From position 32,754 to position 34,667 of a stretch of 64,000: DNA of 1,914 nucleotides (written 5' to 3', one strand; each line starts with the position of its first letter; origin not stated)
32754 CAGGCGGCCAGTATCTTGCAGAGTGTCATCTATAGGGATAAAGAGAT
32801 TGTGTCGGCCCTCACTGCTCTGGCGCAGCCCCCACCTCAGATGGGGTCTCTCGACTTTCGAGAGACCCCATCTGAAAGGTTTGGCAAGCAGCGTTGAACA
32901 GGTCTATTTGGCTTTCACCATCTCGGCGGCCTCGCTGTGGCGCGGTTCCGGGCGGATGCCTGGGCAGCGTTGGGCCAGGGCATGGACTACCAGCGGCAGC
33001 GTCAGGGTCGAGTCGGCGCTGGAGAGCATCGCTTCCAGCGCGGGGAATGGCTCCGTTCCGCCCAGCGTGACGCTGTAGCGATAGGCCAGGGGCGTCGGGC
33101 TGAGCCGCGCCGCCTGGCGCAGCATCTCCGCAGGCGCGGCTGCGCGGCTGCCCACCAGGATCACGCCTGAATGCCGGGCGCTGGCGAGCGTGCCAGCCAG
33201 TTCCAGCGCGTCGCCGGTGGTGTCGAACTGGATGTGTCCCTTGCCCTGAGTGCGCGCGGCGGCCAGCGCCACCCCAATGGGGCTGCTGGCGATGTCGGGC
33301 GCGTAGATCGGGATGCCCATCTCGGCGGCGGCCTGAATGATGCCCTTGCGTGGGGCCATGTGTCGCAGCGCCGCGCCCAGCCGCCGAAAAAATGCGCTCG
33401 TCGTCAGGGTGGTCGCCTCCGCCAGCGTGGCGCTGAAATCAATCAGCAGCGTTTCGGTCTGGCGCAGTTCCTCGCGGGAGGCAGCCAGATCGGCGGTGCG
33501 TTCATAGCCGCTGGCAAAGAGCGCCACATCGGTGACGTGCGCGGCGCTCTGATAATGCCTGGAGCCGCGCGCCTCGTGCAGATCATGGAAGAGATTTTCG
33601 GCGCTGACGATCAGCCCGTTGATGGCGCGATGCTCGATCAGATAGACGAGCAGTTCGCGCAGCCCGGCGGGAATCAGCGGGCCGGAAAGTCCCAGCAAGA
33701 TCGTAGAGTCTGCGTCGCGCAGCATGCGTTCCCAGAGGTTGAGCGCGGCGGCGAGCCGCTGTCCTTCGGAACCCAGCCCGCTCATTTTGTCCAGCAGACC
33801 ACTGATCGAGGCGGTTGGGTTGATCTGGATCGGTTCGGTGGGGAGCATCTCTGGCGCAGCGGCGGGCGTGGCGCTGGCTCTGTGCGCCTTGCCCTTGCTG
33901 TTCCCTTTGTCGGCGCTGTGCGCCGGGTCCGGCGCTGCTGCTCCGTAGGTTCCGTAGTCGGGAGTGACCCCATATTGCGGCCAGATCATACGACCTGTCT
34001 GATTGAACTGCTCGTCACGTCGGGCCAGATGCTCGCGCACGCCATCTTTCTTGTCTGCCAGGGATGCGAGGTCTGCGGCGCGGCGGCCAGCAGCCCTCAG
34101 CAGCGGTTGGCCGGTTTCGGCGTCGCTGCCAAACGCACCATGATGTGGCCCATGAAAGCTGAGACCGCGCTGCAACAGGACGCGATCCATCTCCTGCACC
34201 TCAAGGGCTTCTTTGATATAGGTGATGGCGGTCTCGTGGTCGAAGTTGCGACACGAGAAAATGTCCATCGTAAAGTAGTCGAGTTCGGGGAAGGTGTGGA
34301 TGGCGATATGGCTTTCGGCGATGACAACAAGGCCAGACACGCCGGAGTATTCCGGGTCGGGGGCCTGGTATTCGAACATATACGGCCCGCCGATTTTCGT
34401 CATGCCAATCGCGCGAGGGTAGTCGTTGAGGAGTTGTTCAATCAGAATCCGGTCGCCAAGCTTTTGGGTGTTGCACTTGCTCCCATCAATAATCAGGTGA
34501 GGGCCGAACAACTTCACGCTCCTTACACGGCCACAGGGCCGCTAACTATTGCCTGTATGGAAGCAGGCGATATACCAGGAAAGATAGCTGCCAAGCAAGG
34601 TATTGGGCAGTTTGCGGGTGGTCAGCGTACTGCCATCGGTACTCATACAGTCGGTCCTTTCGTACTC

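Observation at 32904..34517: Single-ORF fusion of a pyruvoyl AdoMetDC/SpeD-like decarboxylase and a deoxyhypusine-synthase-like domain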

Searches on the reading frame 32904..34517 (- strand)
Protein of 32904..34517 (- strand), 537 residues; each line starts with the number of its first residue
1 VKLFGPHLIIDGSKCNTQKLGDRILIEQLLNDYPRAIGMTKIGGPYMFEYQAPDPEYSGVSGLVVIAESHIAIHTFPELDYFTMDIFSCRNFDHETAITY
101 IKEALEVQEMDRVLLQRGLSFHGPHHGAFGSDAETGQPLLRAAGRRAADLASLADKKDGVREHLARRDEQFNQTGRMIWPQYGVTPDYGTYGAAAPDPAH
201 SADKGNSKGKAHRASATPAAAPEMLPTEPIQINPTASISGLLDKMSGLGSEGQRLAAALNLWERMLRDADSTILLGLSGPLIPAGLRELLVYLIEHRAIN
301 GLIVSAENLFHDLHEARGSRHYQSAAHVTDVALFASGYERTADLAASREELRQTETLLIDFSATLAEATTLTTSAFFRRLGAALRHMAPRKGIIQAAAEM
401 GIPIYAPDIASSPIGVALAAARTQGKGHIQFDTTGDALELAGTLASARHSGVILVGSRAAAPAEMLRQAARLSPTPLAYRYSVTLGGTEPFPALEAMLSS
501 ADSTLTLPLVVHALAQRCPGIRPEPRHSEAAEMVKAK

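Call 3: search_protein_families(library=pfam, proteins=[window:32904-34517:-], max_evalue=1)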
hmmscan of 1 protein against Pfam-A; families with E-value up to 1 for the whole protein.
window:32904-34517:- (537 aa): 2 families
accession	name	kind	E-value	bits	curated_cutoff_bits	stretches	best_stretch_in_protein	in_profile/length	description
PF01916.23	DS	-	9.3e-43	147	27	1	241-457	2-217/288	Deoxyhypusine synthase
PF02675.21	AdoMet_dc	-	9.9e-27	93.8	25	1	7-118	1-107/107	S-adenosylmethionine decarboxylase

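Call 4: search_protein_families(library=ncbifam, proteins=[window:32904-34517:-], max_evalue=1)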
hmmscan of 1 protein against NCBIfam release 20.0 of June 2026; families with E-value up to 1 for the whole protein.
window:32904-34517:- (537 aa): 8 families
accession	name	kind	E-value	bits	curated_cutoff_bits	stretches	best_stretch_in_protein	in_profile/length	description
NF002006.0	PRK00805.1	equivalog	3.3e-55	187.3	434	1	224-457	8-240/338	deoxyhypusine synthase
TIGR00321.1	dhys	equivalog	1.8e-41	142.5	304.25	1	230-457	5-228/301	deoxyhypusine synthase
NF002630.0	PRK02301.1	equivalog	4.6e-36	124.6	364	1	227-486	14-264/318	deoxyhypusine synthase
NF001980.1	PRK00770.1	equivalog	2.3e-27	96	450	1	228-457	2-239/350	homospermidine biosynthesis protein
NF002699.1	PRK02492.1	equivalog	2.3e-26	92.5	500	1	236-457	16-242/338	1,9-bis(guanidino)-5-aza-nonane synthase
TIGR03330.1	SAM_DCase_Bsu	equivalog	1.4e-23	83.4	75.65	1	3-118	2-112/112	adenosylmethionine decarboxylase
NF002294.1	PRK01221.1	equivalog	1.2e-20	74.1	350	1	230-456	4-228/300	deoxyhypusine synthase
NF003052.1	PRK03971.1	equivalog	3e-16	59.6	380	1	231-457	24-261/334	deoxyhypusine synthase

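Call 5: search_solved_structures(query=window:32904-34517:-, max_evalue=1, show_alignments=3)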
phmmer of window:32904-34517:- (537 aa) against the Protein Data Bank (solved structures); distinct sequences matched with E-value up to 1: 23.
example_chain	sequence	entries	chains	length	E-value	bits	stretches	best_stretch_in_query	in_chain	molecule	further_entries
1tlu_A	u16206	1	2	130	1.2e-11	47.3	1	1-118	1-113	S-adenosylmethionine decarboxylase proenzyme, AdoMetDC, SamDC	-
1vr7_A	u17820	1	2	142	1.6e-11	46.8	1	1-118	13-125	S-adenosylmethionine decarboxylase proenzyme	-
1tmi_A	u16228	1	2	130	3.1e-11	45.9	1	1-118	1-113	S-adenosylmethionine decarboxylase proenzyme, AdoMetDC, SamDC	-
2iii_A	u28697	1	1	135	2.2e-09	39.8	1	2-120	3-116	S-adenosylmethionine decarboxylase proenzyme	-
7cmc_A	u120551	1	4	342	8.7e-08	34.5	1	245-458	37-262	Probable deoxyhypusine synthase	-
8put_A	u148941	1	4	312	3.9e-07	32.4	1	236-456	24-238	Probable deoxyhypusine synthase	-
6w3z_A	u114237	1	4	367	6.3e-07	31.7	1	271-457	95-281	BMA-DHPS-1, isoform a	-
9iex_B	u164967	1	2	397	2.2e-05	26.6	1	269-459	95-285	Deoxyhypusine synthase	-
1dhs_A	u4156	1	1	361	3e-05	26.2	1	269-458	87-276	DEOXYHYPUSINE SYNTHASE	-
8a0e_A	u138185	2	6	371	3e-05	26.1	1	269-458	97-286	Deoxyhypusine synthase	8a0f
1rlz_A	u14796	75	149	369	3.1e-05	26.1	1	269-458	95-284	Deoxyhypusine synthase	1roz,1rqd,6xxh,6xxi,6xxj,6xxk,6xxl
9id2_A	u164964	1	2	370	3.2e-05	26.1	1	269-458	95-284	Deoxyhypusine synthase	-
8r3u_AAA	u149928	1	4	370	3.2e-05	26.1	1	269-458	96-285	Deoxyhypusine synthase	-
8pvu_A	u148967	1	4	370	3.2e-05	26.1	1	269-458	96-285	Deoxyhypusine synthase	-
8a0g_A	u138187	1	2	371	3.2e-05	26.1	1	269-458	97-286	Deoxyhypusine synthase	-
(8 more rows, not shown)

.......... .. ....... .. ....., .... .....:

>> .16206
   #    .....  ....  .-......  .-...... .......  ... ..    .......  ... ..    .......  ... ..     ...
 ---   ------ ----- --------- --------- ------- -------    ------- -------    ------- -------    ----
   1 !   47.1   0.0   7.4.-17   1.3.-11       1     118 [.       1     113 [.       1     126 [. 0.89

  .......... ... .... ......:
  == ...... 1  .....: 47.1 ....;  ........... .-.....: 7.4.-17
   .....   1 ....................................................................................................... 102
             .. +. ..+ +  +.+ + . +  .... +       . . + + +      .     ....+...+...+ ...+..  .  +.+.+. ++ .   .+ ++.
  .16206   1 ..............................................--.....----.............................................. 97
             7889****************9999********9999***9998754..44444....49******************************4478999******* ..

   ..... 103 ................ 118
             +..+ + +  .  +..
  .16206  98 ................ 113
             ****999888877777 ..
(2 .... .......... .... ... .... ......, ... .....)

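Call 6: find_homologous_proteins(query=window:32904-34517:-, max_evalue=0.00001)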
Query window:32904-34517:- (537 aa): 235 proteins with E <= 0.00001 among 8000 candidates; the best 120 are listed.
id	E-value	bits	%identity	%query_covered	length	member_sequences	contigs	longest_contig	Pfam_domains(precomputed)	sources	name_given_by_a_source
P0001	0.0e+0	1185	100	100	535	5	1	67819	PF02675.22,PF01916.24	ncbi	ncbi:MAG TPA: adenosylmethionine decarboxylase [Ktedonobacterales bacterium]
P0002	3.8e-298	1007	86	100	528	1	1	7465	PF02675.22,PF01916.24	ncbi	-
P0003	1.7e-292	989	84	100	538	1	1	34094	PF02675.22,PF01916.24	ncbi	-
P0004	4.7e-290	981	83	100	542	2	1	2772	PF02675.22,PF01916.24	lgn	-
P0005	5.6e-289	977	82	99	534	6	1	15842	PF02675.22,PF01916.24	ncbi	-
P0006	1.8e-286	969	81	100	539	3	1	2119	PF02675.22,PF01916.24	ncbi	ncbi:MAG TPA: adenosylmethionine decarboxylase [Ktedonobacterales bacterium]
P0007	7.0e-285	964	83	100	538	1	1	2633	PF02675.22,PF01916.24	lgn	-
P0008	9.5e-285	963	81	100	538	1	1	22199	PF02675.22,PF01916.24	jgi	jgi:deoxyhypusine synthase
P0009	1.9e-281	952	79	100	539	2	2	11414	PF02675.22,PF01916.24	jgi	-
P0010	9.5e-281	950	80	100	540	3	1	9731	PF02675.22,PF01916.24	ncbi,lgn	-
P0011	1.4e-280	949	81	100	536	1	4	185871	PF02675.22,PF01916.24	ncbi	-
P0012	9.1e-280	947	81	100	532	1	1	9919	PF02675.22,PF01916.24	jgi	jgi:deoxyhypusine synthase/S-adenosylmethionine decarboxylase proenzyme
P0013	1.0e-279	947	78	100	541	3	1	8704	PF02675.22,PF01916.24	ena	-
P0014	4.2e-276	935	80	99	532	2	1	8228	PF02675.22,PF01916.24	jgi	jgi:deoxyhypusine synthase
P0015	2.0e-272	922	77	100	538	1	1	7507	PF02675.22,PF01916.24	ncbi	-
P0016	5.9e-265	898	76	100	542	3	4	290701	PF02675.22,PF01916.24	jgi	-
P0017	1.0e-263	894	75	99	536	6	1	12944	PF02675.22,PF01916.24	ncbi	-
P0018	1.1e-262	890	75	100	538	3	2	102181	PF02675.22,PF01916.24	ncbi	-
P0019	1.2e-261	887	74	100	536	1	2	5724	PF02675.22,PF01916.24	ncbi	-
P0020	6.9e-257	871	74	99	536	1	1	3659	PF02675.22,PF01916.24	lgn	-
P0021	1.7e-255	867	72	99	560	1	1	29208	PF02675.22,PF01916.24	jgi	jgi:deoxyhypusine synthase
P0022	2.7e-255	866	74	99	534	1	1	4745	PF02675.22,PF01916.24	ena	-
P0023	8.1e-252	854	74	99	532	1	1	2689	PF02675.22,PF01916.24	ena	-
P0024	4.2e-251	852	70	99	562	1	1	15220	PF02675.22,PF01916.24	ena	-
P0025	8.2e-251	851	74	98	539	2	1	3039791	PF02675.22,PF01916.24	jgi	jgi:deoxyhypusine synthase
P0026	3.9e-248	842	67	100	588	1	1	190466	PF02675.22,PF01916.24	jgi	jgi:deoxyhypusine synthase/S-adenosylmethionine decarboxylase proenzyme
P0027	3.5e-246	836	67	100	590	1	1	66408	PF02675.22,PF01916.24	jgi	jgi:deoxyhypusine synthase/S-adenosylmethionine decarboxylase proenzyme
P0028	7.7e-246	835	66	100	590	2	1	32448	PF02675.22,PF01916.24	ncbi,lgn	-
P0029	7.9e-245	831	66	100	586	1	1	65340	PF02675.22,PF01916.24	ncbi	-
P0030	5.7e-243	825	66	100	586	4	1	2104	PF02675.22,PF01916.24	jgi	jgi:deoxyhypusine synthase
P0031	1.8e-238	810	67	100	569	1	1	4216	PF02675.22,PF01916.24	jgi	jgi:deoxyhypusine synthase/S-adenosylmethionine decarboxylase proenzyme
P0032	1.7e-158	547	83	58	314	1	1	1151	PF01916.24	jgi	jgi:deoxyhypusine synthase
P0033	6.1e-156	538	49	97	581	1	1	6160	PF02675.22,PF01916.24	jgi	-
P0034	1.3e-152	527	44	100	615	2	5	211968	PF02675.22,PF01916.24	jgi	jgi:deoxyhypusine synthase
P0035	1.2e-151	524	80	57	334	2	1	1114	PF01916.24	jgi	jgi:deoxyhypusine synthase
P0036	5.2e-142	492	50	97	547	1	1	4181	PF02675.22,PF01916.24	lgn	-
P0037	3.8e-139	483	50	97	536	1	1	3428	PF02675.22,PF01916.24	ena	-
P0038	4.6e-138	479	49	99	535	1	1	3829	PF02675.22,PF01916.24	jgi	jgi:S-adenosylmethionine decarboxylase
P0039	6.5e-138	479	50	99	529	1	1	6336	PF02675.22,PF01916.24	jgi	jgi:S-adenosylmethionine decarboxylase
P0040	7.1e-137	475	48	97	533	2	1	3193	PF02675.22,PF01916.24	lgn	-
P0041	1.0e-136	475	49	97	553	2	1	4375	PF02675.22,PF01916.24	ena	-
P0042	1.6e-136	474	49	99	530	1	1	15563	PF02675.22,PF01916.24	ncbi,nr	ncbi:MAG TPA: adenosylmethionine decarboxylase [Ktedonobacterales bacterium]|nr:adenosylmethionine d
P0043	3.2e-136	473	49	97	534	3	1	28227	PF02675.22,PF01916.24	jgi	jgi:S-adenosylmethionine decarboxylase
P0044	1.2e-135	471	49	98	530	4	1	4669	PF02675.22,PF01916.24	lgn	-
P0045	1.4e-135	471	48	99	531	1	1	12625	PF02675.22,PF01916.24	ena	-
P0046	1.4e-135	471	48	99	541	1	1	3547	PF02675.22,PF01916.24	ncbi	ncbi:MAG: adenosylmethionine decarboxylase [Ktedonobacterales bacterium]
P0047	2.7e-135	470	48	99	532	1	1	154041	PF02675.22,PF01916.24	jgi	jgi:S-adenosylmethionine decarboxylase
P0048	5.0e-135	469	49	97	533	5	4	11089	PF02675.22,PF01916.24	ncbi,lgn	ncbi:MAG: adenosylmethionine decarboxylase [Ktedonobacterales bacterium]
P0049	5.1e-135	469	50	99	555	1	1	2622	PF02675.22,PF01916.24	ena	-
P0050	5.8e-135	469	50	99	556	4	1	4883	PF02675.22,PF01916.24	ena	-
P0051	8.9e-135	468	48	97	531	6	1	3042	PF02675.22,PF01916.24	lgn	-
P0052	1.1e-134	468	49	97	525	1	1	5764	PF02675.22,PF01916.24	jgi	jgi:S-adenosylmethionine decarboxylase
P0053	1.4e-134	468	48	97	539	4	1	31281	PF02675.22,PF01916.24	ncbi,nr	ncbi:MAG TPA: adenosylmethionine decarboxylase [Ktedonobacterales bacterium]|nr:adenosylmethionine d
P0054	2.3e-134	467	49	97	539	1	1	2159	PF02675.22,PF01916.24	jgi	jgi:S-adenosylmethionine decarboxylase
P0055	4.4e-134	466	49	97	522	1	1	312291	PF02675.22,PF01916.24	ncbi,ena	-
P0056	4.8e-134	466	49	97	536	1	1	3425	PF02675.22,PF01916.24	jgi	jgi:S-adenosylmethionine decarboxylase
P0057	6.2e-134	466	49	97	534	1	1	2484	PF02675.22,PF01916.24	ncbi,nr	ncbi:MAG TPA: adenosylmethionine decarboxylase [Ktedonobacterales bacterium]|nr:adenosylmethionine d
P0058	9.3e-134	465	49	97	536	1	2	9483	PF02675.22,PF01916.24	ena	-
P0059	1.1e-133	465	48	97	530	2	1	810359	PF02675.22,PF01916.24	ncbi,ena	-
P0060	1.2e-133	465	50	98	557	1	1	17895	PF02675.22,PF01916.24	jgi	jgi:S-adenosylmethionine decarboxylase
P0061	3.0e-133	463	49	97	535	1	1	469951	PF02675.22,PF01916.24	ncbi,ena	-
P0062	4.1e-133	463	47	98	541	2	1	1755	PF02675.22,PF01916.24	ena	-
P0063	5.9e-133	462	48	97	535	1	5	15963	PF02675.22,PF01916.24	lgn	-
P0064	8.4e-133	462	48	98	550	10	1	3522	PF02675.22,PF01916.24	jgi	jgi:S-adenosylmethionine decarboxylase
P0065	1.0e-132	462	49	99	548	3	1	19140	PF02675.22,PF01916.24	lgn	-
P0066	1.4e-132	461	47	97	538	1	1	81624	PF02675.22,PF01916.24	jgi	jgi:S-adenosylmethionine decarboxylase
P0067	1.5e-132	461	49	99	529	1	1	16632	PF02675.22,PF01916.24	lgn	-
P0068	1.6e-132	461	48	98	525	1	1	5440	PF02675.22,PF01916.24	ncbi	-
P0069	1.7e-132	461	48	97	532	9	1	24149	PF02675.22,PF01916.24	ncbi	-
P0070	2.3e-132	460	50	97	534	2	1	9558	PF02675.22,PF01916.24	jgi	jgi:S-adenosylmethionine decarboxylase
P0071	2.4e-132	460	50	97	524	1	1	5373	PF02675.22,PF01916.24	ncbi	ncbi:MAG TPA: adenosylmethionine decarboxylase [Ktedonobacterales bacterium]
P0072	2.8e-132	460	48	97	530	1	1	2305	PF02675.22,PF01916.24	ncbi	-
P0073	5.0e-132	459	47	97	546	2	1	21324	PF02675.22,PF01916.24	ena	-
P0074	5.4e-132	459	48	100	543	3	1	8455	PF02675.22,PF01916.24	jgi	jgi:S-adenosylmethionine decarboxylase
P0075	5.7e-132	459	49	97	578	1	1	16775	PF02675.22,PF01916.24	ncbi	ncbi:MAG: adenosylmethionine decarboxylase [Ktedonobacterales bacterium]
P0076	6.0e-132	459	50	81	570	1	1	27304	PF02675.22,PF01916.24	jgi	-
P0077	6.7e-132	459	48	99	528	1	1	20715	PF02675.22,PF01916.24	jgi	jgi:S-adenosylmethionine decarboxylase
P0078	8.7e-132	459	47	97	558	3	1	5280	PF02675.22,PF01916.24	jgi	jgi:S-adenosylmethionine decarboxylase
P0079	1.1e-131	458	49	97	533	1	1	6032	PF02675.22,PF01916.24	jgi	jgi:S-adenosylmethionine decarboxylase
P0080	1.1e-130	455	48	97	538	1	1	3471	PF02675.22,PF01916.24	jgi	jgi:S-adenosylmethionine decarboxylase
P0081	1.6e-130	454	49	98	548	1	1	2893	PF02675.22,PF01916.24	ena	-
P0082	1.9e-130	454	47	97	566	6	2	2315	PF02675.22,PF01916.24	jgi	jgi:S-adenosylmethionine decarboxylase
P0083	3.1e-130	453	48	97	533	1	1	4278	PF02675.22,PF01916.24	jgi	jgi:S-adenosylmethionine decarboxylase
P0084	3.2e-130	453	49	98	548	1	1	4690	PF02675.22,PF01916.24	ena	-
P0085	3.2e-130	453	48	99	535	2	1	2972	PF02675.22,PF01916.24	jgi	jgi:S-adenosylmethionine decarboxylase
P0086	3.9e-130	453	49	97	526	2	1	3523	PF02675.22,PF01916.24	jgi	jgi:S-adenosylmethionine decarboxylase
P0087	5.2e-130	453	49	99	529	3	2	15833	PF02675.22,PF01916.24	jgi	jgi:S-adenosylmethionine decarboxylase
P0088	5.8e-130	452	50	97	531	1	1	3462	PF02675.22,PF01916.24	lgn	-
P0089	6.2e-130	452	48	99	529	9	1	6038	PF02675.22,PF01916.24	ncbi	ncbi:MAG: adenosylmethionine decarboxylase [Ktedonobacterales bacterium]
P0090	6.4e-130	452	49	99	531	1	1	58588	PF02675.22,PF01916.24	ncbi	ncbi:MAG TPA: adenosylmethionine decarboxylase [Ktedonobacterales bacterium]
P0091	6.8e-130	452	47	97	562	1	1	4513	PF02675.22,PF01916.24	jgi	jgi:S-adenosylmethionine decarboxylase proenzyme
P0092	7.9e-130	452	48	99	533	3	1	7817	PF02675.22,PF01916.24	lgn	-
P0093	9.3e-130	452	48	97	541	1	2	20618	PF02675.22,PF01916.24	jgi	jgi:S-adenosylmethionine decarboxylase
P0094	1.0e-129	452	48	97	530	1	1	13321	PF02675.22,PF01916.24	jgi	jgi:S-adenosylmethionine decarboxylase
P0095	1.3e-129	451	46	97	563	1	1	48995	PF02675.22,PF01916.24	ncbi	-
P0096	1.5e-129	451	48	97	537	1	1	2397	PF02675.22,PF01916.24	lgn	-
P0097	2.4e-129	450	48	97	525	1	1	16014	PF02675.22,PF01916.24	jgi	jgi:S-adenosylmethionine decarboxylase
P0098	2.5e-129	450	48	99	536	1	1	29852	PF02675.22,PF01916.24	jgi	jgi:S-adenosylmethionine decarboxylase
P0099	2.7e-129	450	46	96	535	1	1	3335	PF02675.22,PF01916.24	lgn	-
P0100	3.4e-129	450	48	99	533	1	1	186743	PF02675.22,PF01916.24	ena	-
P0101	3.7e-129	450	48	97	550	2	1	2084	PF02675.22,PF01916.24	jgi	jgi:S-adenosylmethionine decarboxylase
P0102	3.9e-129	450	46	97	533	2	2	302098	PF02675.22,PF01916.24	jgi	-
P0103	5.0e-129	449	49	97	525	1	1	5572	PF02675.22,PF01916.24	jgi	jgi:S-adenosylmethionine decarboxylase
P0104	5.3e-129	449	46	97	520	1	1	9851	PF02675.22,PF01916.24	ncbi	ncbi:MAG TPA: adenosylmethionine decarboxylase [Ktedonobacterales bacterium]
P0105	5.3e-129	449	48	97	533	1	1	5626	PF02675.22,PF01916.24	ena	-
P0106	7.3e-129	449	48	97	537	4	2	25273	PF02675.22,PF01916.24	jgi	-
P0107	9.2e-129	449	48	97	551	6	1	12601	PF02675.22,PF01916.24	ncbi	-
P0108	1.0e-128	448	49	98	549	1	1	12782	PF02675.22,PF01916.24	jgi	jgi:S-adenosylmethionine decarboxylase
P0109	1.2e-128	448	47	97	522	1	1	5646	PF02675.22,PF01916.24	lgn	-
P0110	1.4e-128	448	48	99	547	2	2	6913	PF02675.22,PF01916.24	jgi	jgi:S-adenosylmethionine decarboxylase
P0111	1.4e-128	448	47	99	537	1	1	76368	PF02675.22,PF01916.24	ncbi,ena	-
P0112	1.7e-128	448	47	97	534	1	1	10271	PF02675.22,PF01916.24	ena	-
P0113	1.9e-128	447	49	99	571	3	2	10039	PF02675.22,PF01916.24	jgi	-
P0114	2.1e-128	447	47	97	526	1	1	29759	PF02675.22,PF01916.24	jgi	jgi:S-adenosylmethionine decarboxylase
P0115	2.5e-128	447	49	96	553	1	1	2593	PF02675.22,PF01916.24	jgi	jgi:S-adenosylmethionine decarboxylase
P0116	2.5e-128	447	47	97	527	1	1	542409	PF02675.22,PF01916.24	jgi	jgi:S-adenosylmethionine decarboxylase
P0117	3.2e-128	447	47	99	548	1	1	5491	PF02675.22,PF01916.24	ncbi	-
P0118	3.4e-128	447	46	99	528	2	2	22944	PF02675.22,PF01916.24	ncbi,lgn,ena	-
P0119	3.5e-128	447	46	98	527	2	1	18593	PF02675.22,PF01916.24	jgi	jgi:S-adenosylmethionine decarboxylase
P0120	3.7e-128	447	47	100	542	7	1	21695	PF02675.22,PF01916.24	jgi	jgi:S-adenosylmethionine decarboxylase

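Call 14: find_encoding_contigs(protein=P0034, flank=10000, max_places=4)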
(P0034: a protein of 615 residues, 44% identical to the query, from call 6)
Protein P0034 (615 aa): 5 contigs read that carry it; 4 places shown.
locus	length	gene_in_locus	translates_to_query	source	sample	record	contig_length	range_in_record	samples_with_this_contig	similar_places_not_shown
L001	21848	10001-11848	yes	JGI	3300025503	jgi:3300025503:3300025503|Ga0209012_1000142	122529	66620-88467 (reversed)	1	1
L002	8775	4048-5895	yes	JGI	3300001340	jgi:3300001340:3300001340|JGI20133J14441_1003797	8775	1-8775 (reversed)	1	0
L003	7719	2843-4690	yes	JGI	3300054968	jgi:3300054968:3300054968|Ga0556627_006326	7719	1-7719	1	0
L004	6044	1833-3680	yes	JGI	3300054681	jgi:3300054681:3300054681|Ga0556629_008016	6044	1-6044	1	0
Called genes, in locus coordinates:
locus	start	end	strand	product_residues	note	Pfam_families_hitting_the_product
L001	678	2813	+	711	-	PF00403:HMA, PF00122:E1-E2_ATPase, PF00702:Hydrolase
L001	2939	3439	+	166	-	-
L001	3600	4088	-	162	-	-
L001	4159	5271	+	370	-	PF00394:Cu-oxidase (faint), PF07731:Cu-oxidase_2 (weak), PF07732:Cu-oxidase_3, PF13473:Cupredoxin_1 (faint)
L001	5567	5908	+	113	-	-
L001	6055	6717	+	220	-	PF00596:Aldolase_II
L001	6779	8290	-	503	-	PF00083:Sugar_tr (weak), PF05977:MFS_3 (weak), PF07690:MFS_1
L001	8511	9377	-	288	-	PF00296:Bac_luciferase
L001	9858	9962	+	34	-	-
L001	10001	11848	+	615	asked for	PF02675:AdoMet_dc, PF01916:DS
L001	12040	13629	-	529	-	PF00501:AMP-binding, PF13193:AMP-binding_C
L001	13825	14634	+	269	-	PF01479:S4, PF22421:SYY_C-terminal (weak), PF01728:FtsJ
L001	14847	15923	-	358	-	PF00480:ROK, PF01869:BcrAD_BadFG (faint)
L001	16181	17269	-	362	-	PF07167:PhaC_N (weak), PF00561:Abhydrolase_1, PF12146:Hydrolase_4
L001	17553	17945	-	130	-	PF01592:NifU_N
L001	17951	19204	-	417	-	PF00266:Aminotran_5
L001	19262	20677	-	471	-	PF19295:SufBD_N (weak), PF01458:SUFBD_core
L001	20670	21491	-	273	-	PF00005:ABC_tran, PF02463:SMC_N (faint)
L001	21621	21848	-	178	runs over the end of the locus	PF02082:Rrf2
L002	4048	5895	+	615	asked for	PF02675:AdoMet_dc, PF01916:DS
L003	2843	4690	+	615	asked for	PF02675:AdoMet_dc, PF01916:DS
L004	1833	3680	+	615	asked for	PF02675:AdoMet_dc, PF01916:DS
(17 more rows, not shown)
